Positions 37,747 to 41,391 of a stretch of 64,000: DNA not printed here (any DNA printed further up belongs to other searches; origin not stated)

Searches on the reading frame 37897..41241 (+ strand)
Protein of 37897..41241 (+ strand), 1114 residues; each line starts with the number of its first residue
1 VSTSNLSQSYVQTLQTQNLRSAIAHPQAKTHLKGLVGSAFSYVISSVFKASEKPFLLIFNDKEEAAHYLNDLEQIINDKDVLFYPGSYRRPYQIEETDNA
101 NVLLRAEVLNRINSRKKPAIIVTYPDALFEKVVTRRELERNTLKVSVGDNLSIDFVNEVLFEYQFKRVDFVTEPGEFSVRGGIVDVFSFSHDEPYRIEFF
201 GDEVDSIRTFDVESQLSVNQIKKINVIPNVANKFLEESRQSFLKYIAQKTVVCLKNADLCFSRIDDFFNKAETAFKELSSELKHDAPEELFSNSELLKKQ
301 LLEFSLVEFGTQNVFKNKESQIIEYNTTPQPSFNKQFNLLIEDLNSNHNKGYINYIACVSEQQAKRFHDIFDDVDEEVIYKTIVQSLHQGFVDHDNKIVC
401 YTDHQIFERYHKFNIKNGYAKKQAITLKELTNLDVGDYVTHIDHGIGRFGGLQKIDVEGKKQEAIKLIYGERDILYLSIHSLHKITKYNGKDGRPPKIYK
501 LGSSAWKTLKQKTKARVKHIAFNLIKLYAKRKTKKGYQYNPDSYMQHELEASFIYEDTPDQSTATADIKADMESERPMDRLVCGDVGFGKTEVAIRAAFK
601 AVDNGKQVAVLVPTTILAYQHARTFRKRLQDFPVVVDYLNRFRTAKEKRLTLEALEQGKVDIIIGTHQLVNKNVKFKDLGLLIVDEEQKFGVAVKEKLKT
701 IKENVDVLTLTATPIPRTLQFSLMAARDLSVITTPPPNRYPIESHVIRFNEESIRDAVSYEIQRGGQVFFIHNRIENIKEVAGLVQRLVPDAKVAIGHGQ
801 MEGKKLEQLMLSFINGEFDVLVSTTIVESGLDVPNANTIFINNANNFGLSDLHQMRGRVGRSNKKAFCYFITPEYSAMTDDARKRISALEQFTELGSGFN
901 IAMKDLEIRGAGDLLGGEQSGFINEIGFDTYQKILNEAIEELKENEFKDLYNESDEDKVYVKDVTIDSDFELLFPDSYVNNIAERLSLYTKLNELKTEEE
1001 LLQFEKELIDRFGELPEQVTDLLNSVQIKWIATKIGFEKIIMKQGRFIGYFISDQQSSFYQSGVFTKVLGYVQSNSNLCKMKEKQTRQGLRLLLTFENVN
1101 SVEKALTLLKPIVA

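Call 13: search_protein_families(library=pfam, proteins=[window:37897-41241:+], max_evalue=0.01)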
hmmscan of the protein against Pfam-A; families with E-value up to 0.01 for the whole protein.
window:37897-41241:+ (1114 aa): 8 families
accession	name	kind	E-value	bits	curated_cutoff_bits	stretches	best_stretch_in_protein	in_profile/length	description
PF03461.20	TRCF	-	2.1e-26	92.6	25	1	969-1061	2-94/95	TRCF domain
PF17757.6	UvrB_inter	-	7.9e-25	87.2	22.9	1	143-229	1-88/91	UvrB interaction domain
PF00270.35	DEAD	-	5.3e-24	85.3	26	1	558-719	1-164/167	DEAD/DEAH box helicase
PF00271.37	Helicase_C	-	7.4e-20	71.7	23.5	1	758-862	10-109/110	Helicase conserved C-terminal domain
PF02559.22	CarD_TRCF_RID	-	2.3e-15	56.8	23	1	433-488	1-56/57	CarD-like/TRCF RID domain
PF04851.21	ResIII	-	3.7e-09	37.1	22.5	1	558-714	5-162/164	Type III restriction enzyme, res subunit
PF22590.2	Cas3-like_C_2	-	0.00055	20.6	27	1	765-863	2-105/106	CRISPR-associated nuclease/helicase Cas3, C-terminal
PF19833.4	RecG_dom3_C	-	0.0009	19.7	26.8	1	897-923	3-29/87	ATP-dependent DNA helicase RecG, domain 3, C-terminal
